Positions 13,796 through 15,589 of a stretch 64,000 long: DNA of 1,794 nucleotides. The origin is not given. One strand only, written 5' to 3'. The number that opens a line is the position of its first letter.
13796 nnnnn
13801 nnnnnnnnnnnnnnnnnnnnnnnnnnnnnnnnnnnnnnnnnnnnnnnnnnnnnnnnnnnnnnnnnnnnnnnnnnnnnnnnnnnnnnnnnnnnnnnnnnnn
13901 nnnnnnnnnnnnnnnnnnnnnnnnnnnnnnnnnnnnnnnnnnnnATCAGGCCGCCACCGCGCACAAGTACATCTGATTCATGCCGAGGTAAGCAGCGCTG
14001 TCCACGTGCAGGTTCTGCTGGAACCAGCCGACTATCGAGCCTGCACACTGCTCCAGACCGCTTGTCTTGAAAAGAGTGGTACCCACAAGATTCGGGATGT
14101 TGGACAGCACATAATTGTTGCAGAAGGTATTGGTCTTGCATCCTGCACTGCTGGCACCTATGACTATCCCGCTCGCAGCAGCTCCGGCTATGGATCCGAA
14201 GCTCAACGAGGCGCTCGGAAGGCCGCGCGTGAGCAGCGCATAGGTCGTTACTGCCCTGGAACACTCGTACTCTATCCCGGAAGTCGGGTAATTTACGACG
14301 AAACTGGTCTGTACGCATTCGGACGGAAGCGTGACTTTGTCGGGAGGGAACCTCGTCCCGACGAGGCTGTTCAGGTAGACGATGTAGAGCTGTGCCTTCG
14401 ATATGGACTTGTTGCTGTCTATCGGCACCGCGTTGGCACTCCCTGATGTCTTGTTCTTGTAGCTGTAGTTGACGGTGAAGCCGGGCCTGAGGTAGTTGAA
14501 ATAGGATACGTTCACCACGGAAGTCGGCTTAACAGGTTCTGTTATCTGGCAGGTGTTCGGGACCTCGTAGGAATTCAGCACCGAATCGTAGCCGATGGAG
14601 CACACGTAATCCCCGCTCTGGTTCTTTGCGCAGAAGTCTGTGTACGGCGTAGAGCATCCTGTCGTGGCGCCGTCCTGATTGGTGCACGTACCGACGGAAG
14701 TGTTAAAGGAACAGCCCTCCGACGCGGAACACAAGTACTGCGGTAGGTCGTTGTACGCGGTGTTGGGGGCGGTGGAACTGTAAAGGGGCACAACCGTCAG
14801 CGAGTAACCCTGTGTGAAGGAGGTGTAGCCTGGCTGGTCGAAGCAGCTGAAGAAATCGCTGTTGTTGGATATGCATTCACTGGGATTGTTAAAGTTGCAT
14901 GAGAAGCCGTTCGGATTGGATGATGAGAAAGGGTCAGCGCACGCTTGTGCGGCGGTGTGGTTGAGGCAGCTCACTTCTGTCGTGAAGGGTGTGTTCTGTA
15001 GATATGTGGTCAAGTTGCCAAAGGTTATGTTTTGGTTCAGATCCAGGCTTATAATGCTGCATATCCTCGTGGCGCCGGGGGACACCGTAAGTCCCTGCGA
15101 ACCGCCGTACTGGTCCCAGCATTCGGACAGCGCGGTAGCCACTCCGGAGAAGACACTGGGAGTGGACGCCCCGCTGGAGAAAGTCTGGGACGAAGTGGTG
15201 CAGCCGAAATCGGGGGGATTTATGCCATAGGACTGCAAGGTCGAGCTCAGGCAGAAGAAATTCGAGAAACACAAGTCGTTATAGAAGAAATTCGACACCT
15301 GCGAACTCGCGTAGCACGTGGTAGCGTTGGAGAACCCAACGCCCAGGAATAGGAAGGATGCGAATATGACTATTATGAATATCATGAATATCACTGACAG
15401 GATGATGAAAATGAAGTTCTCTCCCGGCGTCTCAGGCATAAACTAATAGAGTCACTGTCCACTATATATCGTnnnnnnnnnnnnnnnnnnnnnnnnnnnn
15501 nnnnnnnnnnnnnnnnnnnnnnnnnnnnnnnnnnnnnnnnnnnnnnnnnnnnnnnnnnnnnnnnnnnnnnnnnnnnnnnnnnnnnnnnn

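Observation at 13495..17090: Five-gene operon of pilin-like, Cys/Asn/Ser/Thr-rich extracellular proteins with no assembly machinery nearby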

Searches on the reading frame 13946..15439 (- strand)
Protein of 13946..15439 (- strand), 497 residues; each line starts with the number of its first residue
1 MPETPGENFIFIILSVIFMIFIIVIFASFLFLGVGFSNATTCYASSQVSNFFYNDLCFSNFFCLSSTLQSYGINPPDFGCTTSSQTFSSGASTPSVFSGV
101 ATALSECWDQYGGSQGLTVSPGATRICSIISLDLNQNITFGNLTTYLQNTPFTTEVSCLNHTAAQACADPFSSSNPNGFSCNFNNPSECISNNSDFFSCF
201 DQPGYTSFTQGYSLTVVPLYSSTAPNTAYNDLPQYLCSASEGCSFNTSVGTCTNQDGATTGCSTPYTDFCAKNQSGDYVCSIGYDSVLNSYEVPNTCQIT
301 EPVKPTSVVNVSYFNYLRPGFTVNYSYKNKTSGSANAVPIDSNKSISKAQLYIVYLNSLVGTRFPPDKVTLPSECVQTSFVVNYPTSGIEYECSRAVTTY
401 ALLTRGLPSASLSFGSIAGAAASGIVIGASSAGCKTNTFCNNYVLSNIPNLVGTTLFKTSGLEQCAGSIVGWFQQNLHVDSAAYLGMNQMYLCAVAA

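Call 6: search_protein_families(library=pfam, proteins=[window:13946-15439:-], max_evalue=0.1)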
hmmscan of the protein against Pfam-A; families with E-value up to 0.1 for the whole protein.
window:13946-15439:- (497 aa): 0 families

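Call 7: search_protein_families(library=ncbifam, proteins=[window:13946-15439:-], max_evalue=0.1)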
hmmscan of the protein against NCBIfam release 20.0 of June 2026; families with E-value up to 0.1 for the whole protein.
window:13946-15439:- (497 aa): 0 families

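Call 8: find_homologous_proteins(query=window:13946-15439:-, max_evalue=0.001)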
Query window:13946-15439:- (497 aa): 27 proteins with E <= 0.001 among 8000 candidates.
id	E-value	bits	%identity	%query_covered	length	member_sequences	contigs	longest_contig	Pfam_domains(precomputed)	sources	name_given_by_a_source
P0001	0.0e+0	1110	100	100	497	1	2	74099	-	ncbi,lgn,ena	-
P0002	5.1e-189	647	59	100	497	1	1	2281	-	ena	-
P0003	2.3e-145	503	50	100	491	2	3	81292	-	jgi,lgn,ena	jgi:hypothetical protein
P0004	1.2e-141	491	49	100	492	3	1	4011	-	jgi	-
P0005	3.2e-141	490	50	100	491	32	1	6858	-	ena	-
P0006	8.5e-141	488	49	100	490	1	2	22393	-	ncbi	-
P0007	6.7e-140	485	48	100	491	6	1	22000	-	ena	-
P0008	6.9e-140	485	49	100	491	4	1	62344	-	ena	-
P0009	1.3e-139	484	49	100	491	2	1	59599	-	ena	-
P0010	3.0e-139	483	49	100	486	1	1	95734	-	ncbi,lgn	-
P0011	3.6e-139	483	49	100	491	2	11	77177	-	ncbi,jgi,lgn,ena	jgi:hypothetical protein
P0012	4.0e-139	483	49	100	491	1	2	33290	-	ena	-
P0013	4.9e-139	482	49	100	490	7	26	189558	-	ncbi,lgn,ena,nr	ncbi:MAG: hypothetical protein M1284_00860 [Candidatus Parvarchaeota archaeon]|nr:hypothetical prote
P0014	9.3e-139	481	49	100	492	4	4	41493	-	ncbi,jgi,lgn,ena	jgi:hypothetical protein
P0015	1.9e-138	480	49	100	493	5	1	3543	-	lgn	-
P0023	1.3e-132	461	46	100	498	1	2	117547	-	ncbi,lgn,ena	-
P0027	6.5e-109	383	40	100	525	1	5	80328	-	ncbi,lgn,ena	-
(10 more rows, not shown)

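Call 9: find_encoding_contigs(protein=window:13946-15439:-, flank=10000, max_places=6)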
Protein window:13946-15439:- (497 aa): 5 contigs read that carry it; 1 place shown.
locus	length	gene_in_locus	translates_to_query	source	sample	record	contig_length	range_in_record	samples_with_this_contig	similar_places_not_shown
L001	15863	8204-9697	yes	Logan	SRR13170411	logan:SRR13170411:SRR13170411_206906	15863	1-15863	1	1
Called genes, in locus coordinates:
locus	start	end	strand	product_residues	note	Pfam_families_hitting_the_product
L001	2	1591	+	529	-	?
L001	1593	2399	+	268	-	-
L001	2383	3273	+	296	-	-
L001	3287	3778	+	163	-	-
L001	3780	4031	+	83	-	-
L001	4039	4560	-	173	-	-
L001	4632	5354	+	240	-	PF00142:Fer4_NifH (faint), PF01656:CbiA, PF02374:ArsA_ATPase (weak), PF09140:MipZ (weak), PF10609:ParA, PF13614:AAA_31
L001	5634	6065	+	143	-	-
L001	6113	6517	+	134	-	PF00827:Ribosomal_L15e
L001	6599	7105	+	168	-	-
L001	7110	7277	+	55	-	-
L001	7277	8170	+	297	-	-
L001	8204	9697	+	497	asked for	-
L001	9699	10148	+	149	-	-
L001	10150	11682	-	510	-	PF00270:DEAD, PF04851:ResIII, PF21210:RNA_helicase_helical (weak), PF00271:Helicase_C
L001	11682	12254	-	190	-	PF22090:Gins51_C (weak)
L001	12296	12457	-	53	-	-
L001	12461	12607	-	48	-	-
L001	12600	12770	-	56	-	-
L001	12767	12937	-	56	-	-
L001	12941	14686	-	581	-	-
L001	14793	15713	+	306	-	PF00890:FAD_binding_2 (faint), PF01134:GIDA (faint), PF01266:DAO (faint), PF03486:HI0933_like (faint), PF07992:Pyr_redox_2, PF12831:FAD_oxidored (faint), PF13738:Pyr_redox_3, PF00070:Pyr_redox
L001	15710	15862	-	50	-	?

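Call 10: find_encoding_contigs(protein=P0027, flank=10000, max_places=2)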
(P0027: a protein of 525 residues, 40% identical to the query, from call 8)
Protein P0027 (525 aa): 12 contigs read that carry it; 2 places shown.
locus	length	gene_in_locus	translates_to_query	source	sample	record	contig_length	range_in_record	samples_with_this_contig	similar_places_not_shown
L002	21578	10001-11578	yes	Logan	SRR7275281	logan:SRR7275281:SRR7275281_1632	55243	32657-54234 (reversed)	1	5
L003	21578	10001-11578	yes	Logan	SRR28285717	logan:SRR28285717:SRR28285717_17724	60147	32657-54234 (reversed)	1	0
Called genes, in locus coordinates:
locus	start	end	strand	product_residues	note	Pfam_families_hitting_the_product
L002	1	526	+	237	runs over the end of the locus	-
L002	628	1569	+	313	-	PF02355:SecD_SecF_C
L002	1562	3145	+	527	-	PF02355:SecD_SecF_C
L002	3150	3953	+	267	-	-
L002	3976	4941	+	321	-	-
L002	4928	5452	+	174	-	-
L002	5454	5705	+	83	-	-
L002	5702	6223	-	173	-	-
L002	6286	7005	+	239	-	PF00142:Fer4_NifH (faint), PF01656:CbiA, PF02374:ArsA_ATPase (weak), PF06564:CBP_BcsQ (faint), PF10609:ParA, PF13614:AAA_31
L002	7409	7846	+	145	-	-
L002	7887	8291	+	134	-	PF00827:Ribosomal_L15e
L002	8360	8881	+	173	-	-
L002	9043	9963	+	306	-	-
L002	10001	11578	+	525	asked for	-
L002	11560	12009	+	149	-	-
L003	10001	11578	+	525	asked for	-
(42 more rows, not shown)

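Call 11: find_encoding_contigs(protein=P0013, flank=10000, max_places=2)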
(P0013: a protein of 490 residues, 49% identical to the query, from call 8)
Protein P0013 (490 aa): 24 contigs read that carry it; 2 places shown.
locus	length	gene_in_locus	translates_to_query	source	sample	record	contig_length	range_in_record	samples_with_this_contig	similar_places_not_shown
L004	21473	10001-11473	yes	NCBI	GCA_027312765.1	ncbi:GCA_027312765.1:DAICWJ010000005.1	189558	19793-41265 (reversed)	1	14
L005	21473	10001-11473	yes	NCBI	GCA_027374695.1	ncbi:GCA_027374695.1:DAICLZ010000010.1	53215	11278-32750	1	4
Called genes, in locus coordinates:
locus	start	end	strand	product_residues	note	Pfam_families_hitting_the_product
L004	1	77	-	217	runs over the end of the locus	-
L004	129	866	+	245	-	-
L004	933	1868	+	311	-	PF02355:SecD_SecF_C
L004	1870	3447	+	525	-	PF02355:SecD_SecF_C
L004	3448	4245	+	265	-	-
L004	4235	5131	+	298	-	-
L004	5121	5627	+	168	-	-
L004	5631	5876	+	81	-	-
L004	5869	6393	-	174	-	PF22082:TtuA_LIM_N (weak)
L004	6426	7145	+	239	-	PF01656:CbiA, PF02374:ArsA_ATPase (faint), PF06564:CBP_BcsQ (faint), PF09140:MipZ (faint), PF10609:ParA, PF13614:AAA_31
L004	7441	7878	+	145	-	-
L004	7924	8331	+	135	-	PF00827:Ribosomal_L15e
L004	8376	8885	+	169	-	-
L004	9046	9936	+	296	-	-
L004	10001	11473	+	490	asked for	-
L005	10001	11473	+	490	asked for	-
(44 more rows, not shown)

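Call 12: find_encoding_contigs(protein=P0023, flank=10000, max_places=2)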
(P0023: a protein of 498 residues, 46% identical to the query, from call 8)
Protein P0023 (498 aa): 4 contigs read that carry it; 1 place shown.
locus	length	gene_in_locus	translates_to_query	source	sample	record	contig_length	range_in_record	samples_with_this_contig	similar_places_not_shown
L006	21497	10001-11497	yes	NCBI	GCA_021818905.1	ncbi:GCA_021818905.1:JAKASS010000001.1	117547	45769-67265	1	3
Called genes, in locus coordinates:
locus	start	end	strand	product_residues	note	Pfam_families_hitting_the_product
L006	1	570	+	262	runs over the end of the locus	-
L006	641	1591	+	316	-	PF02355:SecD_SecF_C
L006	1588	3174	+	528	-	PF02355:SecD_SecF_C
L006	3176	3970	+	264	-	-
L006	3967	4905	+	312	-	-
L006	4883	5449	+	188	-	-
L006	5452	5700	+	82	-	-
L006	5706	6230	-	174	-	-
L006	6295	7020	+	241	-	PF00142:Fer4_NifH (weak), PF01656:CbiA, PF02374:ArsA_ATPase (weak), PF06564:CBP_BcsQ (weak), PF09140:MipZ (weak), PF10609:ParA, PF13614:AAA_31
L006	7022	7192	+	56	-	-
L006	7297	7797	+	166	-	-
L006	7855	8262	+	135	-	PF00827:Ribosomal_L15e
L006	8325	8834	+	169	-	-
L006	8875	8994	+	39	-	-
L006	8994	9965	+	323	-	-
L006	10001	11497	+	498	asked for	-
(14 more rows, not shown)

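Call 36: predict_structure(alignment_id=A1)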
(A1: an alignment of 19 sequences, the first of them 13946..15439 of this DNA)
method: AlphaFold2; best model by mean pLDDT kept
length: 497 residues; sequences in the alignment: 19
mean_pLDDT: 60.2   pTM: 0.42
mean pLDDT of the five models: 60.2, 57.7, 53.8, 53.6, 45.8
residues with pLDDT >= 90: 11; 70-90: 177; 50-70: 139; < 50: 170
segments of 3 or more residues with pLDDT < 50: 1-5, 26-80, 117-119, 153-156, 170-176, 225-228, 309-315, 385-389, 394-462, 475-481
pLDDT, mean of each block of 10 residues (from residue 1): 49 67 51 32 31 33 32 35 77 85 75 54 69 89 82 51 59 52 69 78 80 75 52 64 69 76 69 72 81 79 60 51 83 84 89 78 62 76 55 46 34 26 27 32 37 38 51 48 68 87
secondary structure, 60 per line:
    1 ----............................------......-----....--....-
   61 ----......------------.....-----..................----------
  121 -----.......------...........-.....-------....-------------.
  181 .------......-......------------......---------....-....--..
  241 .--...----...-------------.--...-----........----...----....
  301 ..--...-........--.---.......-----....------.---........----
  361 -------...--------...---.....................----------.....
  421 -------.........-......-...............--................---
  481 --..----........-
elements in order: H5-32 H39-44 E50-53 E56-59 H65-70 E83-87 H93-110 E126-132 H140-149 E151-155 H163-166 E188-193 H196-200 E213-218 H228-231 H233-236 E244-246 E251-253 E270-272 E278-285 E290-292 E297-302 E309-312 H313-316 E323-329 E335-338 E349-356 E368-370 E379-381 H385-405 H416-420 H428-436 H438-443 H445-459 H462-477 E489-496

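Call 37: search_protein_representatives(alignment_id=A1)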
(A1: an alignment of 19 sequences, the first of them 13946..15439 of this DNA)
Query: 19 sequences, 495 profile positions. Proteins with E-value up to 0.001 (for the whole library): 27; up to 1e-10: 25; up to 1e-30: 14. The best 27 are listed.
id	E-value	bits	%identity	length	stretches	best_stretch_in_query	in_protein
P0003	5.5e-227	770.8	-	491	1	1-494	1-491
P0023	1.4e-217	739.8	-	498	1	1-494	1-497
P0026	3.0e-201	685.9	-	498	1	1-494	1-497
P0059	4.7e-155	533.6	-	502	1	1-495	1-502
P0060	3.2e-140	484.6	-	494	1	1-494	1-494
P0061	3.3e-138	478.0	-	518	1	1-494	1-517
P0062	2.8e-80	286.9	-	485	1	1-492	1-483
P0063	4.0e-63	230.3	-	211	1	299-494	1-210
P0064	6.8e-62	226.3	-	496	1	1-469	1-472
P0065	8.1e-61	222.7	-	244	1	259-494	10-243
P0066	1.2e-55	205.7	-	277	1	230-494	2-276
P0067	2.3e-40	155.3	-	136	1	364-494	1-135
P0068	2.9e-36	141.7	-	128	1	1-106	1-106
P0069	8.7e-34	133.6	-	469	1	13-403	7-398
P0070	8.2e-28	113.9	-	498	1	9-415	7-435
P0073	1.8e-23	99.5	-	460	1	16-427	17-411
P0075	6.0e-22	94.5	-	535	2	6-282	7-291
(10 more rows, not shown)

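Call 42: find_encoding_contigs(protein=P0075, flank=10000, max_places=2)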
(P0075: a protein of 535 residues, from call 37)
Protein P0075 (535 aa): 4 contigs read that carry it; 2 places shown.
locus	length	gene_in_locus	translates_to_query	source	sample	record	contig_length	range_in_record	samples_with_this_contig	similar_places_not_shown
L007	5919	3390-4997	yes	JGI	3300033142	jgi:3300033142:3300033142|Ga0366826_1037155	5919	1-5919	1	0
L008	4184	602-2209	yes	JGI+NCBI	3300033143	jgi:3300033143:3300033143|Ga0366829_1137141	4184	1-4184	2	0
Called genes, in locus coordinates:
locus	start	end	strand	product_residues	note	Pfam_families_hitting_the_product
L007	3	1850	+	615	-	?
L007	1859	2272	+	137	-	-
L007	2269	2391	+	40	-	-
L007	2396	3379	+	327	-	-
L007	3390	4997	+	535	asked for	-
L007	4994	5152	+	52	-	-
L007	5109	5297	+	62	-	-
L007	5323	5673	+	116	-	-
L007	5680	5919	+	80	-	?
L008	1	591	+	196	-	?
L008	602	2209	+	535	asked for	-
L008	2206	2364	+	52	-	-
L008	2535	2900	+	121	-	-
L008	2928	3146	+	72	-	-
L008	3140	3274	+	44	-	-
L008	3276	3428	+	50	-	-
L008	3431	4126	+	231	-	-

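Call 43: find_encoding_contigs(protein=P0073, flank=10000, max_places=2)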
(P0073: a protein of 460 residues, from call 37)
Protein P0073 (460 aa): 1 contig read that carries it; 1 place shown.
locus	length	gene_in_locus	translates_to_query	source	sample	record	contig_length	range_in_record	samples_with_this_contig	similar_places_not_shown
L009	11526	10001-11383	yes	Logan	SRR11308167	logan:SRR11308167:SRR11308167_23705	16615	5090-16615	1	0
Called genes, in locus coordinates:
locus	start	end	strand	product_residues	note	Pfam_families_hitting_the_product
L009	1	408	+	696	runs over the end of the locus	-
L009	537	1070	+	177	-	-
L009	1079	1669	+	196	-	-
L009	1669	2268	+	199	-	-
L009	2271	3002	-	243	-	-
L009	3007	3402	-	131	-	-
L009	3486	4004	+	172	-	-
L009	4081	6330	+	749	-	PF00437:T2SSE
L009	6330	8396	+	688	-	-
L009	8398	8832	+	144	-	-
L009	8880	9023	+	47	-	-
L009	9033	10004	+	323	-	-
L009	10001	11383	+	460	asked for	-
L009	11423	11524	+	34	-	?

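Call 48: find_related_loci(query=A3, collection=genome_contigs, flank=10000)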
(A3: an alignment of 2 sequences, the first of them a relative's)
Query A3 (688 aa) in genome_contigs; peptide patterns used: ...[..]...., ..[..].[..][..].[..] (x = any residue, [..] = any of these).
300 stretches matched a pattern; 223 encode a relative of the query (tblastn E <= 1e-3); the best 80 are kept; 80 distinct loci.
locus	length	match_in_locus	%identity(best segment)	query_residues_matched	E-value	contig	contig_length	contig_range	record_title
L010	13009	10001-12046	45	6-684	0e+0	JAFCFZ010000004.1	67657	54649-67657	Candidatus Parvarchaeota archaeon isolate Meg22_46_Bin_205 Meg22_46_Bin_205_scaffold_1027, whole genome shotgun sequence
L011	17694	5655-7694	44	4-684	0e+0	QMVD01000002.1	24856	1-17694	MAG: Nanoarchaeota archaeon isolate B33_G15 B33_Guay15_scaffold_00203, whole genome shotgun sequence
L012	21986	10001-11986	41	19-680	9e-157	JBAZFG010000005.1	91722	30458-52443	MAG: Candidatus Nanoarchaeia archaeon isolate SO_2017_LW3_144 NODE_462_length_91722_cov_1.490922_LW162_2017, whole genom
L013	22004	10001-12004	38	3-674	1e-150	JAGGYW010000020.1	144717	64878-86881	MAG: Nanoarchaeota archaeon isolate AUK188 PB_MBMC_142_c_000000000024, whole genome shotgun sequence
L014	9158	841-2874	40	7-680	2e-161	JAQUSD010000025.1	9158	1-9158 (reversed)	MAG: Candidatus Nanoarchaeia archaeon isolate STD1_89 NODE_22734_length_9158_cov_3.729820_Sandtown_D1, whole genome shot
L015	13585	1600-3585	35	19-678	8e-132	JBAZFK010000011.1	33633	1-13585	MAG: Candidatus Nanoarchaeia archaeon isolate SO_2017_LW3_149 NODE_3114_length_33633_cov_4.067391_LW162_2017, whole geno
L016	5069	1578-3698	36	22-675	2e-132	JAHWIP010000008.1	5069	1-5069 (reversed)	MAG: Candidatus Woesearchaeota archaeon isolate YT2_088 k127_5053265, whole genome shotgun sequence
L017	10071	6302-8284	35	20-676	6e-129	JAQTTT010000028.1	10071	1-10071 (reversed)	MAG: Candidatus Nanoarchaeia archaeon isolate STB_47 NODE_17620_length_10071_cov_8.200121_Sandtown_B, whole genome shotg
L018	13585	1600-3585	35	19-678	5e-129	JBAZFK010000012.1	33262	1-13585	MAG: Candidatus Nanoarchaeia archaeon isolate SO_2017_LW3_149 NODE_3167_length_33262_cov_4.827584_LW162_2017, whole geno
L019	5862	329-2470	34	4-676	1e-128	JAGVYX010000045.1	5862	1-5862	Candidatus Woesearchaeota archaeon isolate RIFCSPHIGHO2_02_FULL_39_16 rifcsphigho2_02_scaffold_34927, whole genome shotg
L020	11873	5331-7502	36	1-678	3e-128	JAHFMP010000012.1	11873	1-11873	MAG: Candidatus Woesearchaeota archaeon isolate nzgw46 NODE_8244_length_11874_cov_2.983238, whole genome shotgun sequenc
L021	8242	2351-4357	34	15-681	1e-126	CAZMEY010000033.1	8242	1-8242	MAG TPA_asm: Candidatus Woesearchaeota archaeon isolate SRP263991_co7_924 genome assembly, contig: NODE_18561_length_824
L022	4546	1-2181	36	3-678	6e-128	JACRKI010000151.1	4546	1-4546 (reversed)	MAG: Candidatus Woesearchaeota archaeon isolate NC_groundwater_1851_Pr3_B-0.1um_39_8 SR-2_scaffold_141_3374670, whole ge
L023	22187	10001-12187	34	6-675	3e-126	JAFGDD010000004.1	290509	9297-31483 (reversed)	MAG: Candidatus Woesearchaeota archaeon isolate Zod_Metabat.1155 k87_2261361, whole genome shotgun sequence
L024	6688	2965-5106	33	4-676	1e-125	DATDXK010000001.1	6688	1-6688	MAG TPA_asm: Candidatus Nanoarchaeia archaeon isolate SMAG_U8137 k141_797263, whole genome shotgun sequence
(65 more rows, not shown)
